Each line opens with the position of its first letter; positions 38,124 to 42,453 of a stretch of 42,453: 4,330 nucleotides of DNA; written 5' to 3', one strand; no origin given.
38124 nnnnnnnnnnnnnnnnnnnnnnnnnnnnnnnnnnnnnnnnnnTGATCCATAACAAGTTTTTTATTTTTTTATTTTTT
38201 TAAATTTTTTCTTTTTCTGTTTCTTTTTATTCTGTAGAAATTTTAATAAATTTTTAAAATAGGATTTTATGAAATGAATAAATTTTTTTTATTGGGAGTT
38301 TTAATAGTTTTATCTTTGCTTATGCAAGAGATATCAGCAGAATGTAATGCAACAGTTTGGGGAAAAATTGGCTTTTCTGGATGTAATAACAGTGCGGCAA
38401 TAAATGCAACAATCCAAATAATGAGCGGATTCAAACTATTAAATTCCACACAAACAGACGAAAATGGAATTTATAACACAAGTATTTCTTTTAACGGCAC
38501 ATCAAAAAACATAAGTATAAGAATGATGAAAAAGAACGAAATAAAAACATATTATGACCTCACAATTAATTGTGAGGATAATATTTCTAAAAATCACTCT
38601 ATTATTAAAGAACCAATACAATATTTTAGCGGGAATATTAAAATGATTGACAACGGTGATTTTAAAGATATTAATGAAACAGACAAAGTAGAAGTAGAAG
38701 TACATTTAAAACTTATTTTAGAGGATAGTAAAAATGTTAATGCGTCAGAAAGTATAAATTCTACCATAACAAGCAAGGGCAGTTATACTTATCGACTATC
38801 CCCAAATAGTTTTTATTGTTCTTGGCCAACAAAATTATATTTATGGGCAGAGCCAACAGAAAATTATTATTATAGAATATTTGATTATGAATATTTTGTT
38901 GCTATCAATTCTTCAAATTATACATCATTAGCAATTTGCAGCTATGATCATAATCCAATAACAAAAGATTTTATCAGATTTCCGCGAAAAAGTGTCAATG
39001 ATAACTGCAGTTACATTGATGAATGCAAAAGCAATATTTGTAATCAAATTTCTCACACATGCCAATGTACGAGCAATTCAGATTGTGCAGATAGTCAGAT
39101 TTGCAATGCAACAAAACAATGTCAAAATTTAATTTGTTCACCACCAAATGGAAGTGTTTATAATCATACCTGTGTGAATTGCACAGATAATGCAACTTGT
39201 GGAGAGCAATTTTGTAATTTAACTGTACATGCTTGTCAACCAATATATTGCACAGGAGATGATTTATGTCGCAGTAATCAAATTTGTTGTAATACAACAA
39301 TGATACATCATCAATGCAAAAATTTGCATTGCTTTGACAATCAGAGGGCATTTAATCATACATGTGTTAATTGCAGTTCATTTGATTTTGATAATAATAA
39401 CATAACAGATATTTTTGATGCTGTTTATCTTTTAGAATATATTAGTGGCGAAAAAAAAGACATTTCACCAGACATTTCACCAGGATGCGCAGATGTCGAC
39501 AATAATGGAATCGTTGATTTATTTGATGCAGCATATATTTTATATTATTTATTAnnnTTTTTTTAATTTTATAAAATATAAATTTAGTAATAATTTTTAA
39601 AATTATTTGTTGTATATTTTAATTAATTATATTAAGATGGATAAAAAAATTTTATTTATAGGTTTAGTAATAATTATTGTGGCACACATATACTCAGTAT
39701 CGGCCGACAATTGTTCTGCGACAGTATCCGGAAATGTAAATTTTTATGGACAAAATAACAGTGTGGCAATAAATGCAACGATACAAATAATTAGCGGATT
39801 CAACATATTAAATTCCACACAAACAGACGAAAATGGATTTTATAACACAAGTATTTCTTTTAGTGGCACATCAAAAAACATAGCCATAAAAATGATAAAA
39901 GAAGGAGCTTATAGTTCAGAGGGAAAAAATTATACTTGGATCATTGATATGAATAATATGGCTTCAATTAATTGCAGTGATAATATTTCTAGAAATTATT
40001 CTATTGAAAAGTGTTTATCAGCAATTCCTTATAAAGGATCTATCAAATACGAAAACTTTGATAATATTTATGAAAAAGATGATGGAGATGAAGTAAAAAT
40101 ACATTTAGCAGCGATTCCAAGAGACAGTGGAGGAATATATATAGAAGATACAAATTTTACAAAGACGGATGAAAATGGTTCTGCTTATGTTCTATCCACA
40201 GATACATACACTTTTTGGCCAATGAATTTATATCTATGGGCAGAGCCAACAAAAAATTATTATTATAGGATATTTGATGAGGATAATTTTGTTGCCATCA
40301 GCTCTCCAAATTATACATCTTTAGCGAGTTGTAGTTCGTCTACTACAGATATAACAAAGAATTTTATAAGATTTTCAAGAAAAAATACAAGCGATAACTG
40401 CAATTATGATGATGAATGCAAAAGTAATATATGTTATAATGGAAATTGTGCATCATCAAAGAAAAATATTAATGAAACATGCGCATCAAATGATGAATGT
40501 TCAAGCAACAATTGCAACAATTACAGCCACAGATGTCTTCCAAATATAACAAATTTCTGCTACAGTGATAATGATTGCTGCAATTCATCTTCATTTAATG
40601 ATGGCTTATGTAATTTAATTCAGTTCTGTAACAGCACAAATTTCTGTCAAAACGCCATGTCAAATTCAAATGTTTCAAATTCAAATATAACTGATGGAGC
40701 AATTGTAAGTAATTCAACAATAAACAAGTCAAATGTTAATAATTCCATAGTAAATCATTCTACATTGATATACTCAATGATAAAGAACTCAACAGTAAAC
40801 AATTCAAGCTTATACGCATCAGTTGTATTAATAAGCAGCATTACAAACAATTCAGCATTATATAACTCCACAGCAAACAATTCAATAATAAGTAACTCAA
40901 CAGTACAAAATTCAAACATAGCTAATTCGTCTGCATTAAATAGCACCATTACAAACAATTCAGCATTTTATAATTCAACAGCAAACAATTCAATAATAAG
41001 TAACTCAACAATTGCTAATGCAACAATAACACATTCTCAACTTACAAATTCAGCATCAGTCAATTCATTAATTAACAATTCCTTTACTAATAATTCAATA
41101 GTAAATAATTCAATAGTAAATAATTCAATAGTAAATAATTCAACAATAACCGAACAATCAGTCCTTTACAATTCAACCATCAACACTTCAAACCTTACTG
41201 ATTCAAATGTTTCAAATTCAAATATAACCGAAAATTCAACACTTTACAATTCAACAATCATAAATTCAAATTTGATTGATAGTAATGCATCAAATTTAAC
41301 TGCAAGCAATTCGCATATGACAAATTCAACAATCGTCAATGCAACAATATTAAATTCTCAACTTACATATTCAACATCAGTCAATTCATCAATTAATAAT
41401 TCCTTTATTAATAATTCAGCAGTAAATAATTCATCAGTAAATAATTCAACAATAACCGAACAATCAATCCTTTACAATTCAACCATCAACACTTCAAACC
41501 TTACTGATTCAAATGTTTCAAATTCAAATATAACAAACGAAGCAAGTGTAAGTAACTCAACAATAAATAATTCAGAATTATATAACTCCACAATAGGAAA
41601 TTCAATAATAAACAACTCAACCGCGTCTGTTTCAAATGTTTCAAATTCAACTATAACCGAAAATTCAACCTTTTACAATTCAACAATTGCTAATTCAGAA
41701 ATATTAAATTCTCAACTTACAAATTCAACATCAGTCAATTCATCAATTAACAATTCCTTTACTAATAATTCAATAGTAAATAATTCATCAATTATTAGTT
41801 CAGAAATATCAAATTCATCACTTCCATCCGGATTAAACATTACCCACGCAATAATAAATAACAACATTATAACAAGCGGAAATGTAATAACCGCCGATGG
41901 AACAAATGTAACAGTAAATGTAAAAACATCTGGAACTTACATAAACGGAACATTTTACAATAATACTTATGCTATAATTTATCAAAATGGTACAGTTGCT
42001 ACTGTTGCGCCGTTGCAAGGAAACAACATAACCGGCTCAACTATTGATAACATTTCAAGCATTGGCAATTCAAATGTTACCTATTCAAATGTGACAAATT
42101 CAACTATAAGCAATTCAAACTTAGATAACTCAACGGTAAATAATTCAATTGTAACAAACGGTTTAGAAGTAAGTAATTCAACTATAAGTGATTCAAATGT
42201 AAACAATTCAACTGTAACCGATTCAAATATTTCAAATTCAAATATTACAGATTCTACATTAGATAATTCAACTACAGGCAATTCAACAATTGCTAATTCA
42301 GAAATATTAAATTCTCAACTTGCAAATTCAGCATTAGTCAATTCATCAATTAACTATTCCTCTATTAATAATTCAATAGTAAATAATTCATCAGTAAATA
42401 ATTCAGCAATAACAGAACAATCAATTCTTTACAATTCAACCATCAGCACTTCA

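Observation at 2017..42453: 40-kb co-oriented array of giant secreted repeat proteins and small modular partners: candidate undescribed cell-surface or attachment apparatus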

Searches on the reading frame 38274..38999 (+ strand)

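Call 28: search_protein_families(library=pfam, proteins=[window:38274-38999:+], max_evalue=5)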
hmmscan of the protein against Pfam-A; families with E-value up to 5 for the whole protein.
window:38274-38999:+ (242 aa): 3 families
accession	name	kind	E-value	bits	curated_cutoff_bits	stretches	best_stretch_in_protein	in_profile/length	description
PF01060.29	TTR-52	-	0.037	15.1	24.9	1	37-109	6-72/79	Transthyretin-like family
PF17789.7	MG4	-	0.053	14.2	24.7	1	29-88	17-77/95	Macroglobulin domain MG4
PF17141.9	DUF5114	-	0.15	13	27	1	39-82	17-61/88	Domain of unknown function (DUF5114)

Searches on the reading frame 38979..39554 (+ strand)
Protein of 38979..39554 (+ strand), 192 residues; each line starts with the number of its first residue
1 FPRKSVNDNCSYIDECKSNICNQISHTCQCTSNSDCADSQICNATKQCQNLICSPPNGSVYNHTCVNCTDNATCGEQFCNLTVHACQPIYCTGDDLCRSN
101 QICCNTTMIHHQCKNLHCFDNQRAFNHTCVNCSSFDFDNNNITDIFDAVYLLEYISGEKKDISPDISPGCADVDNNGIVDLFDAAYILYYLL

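Call 28: search_protein_families(library=pfam, proteins=[window:38979-39554:+], max_evalue=5)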
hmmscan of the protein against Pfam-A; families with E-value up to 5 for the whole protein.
window:38979-39554:+ (192 aa): 2 families
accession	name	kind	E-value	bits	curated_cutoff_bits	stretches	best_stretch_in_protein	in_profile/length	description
PF00404.24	Dockerin_1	-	0.00059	20.4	22.9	1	135-192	2-57/57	Dockerin type I domain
PF13517.12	FG-GAP_3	-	0.057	14.5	26.9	0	167-182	45-60/61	FG-GAP-like repeat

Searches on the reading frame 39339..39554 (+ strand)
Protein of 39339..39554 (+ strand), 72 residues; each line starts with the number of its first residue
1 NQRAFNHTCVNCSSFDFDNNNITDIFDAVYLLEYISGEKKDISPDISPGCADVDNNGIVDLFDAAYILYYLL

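Call 79: search_solved_structures(query=window:39339-39554:+, max_evalue=10, show_alignments=2)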
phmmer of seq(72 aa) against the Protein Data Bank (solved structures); distinct sequences matched with E-value up to 10: 6.
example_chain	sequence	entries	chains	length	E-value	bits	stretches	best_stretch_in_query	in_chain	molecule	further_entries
8x3a_A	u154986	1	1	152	0.00028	24.5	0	50-72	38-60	Serine protease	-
8x39_A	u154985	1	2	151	0.00029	24.5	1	16-70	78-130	Serine protease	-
4uyq_B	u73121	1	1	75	0.002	21.9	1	16-72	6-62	Cellulosomal scaffoldin adaptor protein B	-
4uyp_B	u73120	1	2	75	0.0034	21.1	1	16-72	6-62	Cellulosomal scaffoldin adaptor protein B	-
8ajy_B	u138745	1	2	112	0.1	16.4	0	51-70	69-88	Dockerin from ScaH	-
7wr1_C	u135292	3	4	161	0.7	13.8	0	5-54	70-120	OspC3 | Arginine ADP-riboxanase OspC3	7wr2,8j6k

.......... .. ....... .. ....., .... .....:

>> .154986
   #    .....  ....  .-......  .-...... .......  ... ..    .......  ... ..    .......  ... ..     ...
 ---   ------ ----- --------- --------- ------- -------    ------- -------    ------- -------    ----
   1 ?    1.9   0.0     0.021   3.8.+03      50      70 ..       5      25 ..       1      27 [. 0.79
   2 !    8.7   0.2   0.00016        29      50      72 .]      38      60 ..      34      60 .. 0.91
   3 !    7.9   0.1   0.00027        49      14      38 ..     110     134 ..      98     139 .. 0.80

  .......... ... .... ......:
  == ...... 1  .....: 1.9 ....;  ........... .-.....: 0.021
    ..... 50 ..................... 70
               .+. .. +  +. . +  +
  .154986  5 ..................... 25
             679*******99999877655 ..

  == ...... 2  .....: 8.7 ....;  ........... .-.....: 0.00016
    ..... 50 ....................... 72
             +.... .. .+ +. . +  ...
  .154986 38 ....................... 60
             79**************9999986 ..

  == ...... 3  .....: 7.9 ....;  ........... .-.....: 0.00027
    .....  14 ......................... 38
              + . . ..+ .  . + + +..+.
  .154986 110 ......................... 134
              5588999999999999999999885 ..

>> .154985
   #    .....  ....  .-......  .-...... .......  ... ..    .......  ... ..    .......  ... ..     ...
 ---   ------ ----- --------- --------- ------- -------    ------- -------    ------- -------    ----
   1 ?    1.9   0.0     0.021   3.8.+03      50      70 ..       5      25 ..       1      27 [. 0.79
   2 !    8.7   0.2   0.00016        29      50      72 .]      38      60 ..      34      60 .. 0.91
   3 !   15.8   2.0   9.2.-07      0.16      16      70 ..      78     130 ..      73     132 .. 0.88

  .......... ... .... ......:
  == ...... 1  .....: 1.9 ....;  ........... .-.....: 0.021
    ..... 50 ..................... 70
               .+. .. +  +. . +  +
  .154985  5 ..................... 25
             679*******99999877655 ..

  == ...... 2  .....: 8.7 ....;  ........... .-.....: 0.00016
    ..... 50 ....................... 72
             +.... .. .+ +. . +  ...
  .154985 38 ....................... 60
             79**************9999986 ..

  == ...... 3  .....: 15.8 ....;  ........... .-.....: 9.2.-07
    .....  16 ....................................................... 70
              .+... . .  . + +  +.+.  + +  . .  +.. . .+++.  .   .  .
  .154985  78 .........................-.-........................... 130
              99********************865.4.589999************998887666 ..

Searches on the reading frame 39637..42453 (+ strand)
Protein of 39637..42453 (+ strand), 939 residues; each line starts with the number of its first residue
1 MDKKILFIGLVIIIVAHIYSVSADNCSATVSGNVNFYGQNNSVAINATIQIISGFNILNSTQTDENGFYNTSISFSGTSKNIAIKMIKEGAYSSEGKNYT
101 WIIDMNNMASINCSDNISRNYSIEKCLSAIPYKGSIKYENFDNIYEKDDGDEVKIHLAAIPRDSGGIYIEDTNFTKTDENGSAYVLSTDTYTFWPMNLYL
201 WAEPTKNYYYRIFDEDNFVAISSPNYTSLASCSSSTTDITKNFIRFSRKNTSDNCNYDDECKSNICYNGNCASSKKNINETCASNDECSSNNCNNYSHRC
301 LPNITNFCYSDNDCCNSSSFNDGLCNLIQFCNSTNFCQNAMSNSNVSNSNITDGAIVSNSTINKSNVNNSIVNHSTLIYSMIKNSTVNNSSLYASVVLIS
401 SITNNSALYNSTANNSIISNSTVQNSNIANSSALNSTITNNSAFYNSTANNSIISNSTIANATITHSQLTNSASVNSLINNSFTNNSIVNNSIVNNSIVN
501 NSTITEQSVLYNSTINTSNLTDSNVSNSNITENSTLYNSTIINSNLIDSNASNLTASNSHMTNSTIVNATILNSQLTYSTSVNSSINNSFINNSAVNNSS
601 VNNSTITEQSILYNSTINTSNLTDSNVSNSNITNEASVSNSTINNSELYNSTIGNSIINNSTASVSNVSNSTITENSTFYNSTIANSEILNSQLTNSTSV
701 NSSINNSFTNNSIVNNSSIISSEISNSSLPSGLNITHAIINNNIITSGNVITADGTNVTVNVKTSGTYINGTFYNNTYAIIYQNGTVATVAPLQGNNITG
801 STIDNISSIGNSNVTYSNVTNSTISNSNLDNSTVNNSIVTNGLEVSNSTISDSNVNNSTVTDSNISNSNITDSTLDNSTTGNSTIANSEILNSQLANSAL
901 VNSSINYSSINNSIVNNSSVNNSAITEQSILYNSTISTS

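Call 9: search_protein_families(library=pfam, proteins=[window:39637-42453:+], max_evalue=0.01)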
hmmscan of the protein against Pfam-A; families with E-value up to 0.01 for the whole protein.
window:39637-42453:+ (939 aa): 2 families
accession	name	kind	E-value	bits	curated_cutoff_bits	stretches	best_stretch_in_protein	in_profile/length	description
PF13576.12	Pentapeptide_3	-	7.6e-07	29.7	27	0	846-879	13-48/48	Pentapeptide repeats (9 copies)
PF13599.13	Pentapeptide_4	-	2.3e-05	24.8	38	1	846-909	14-77/78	Pentapeptide repeat region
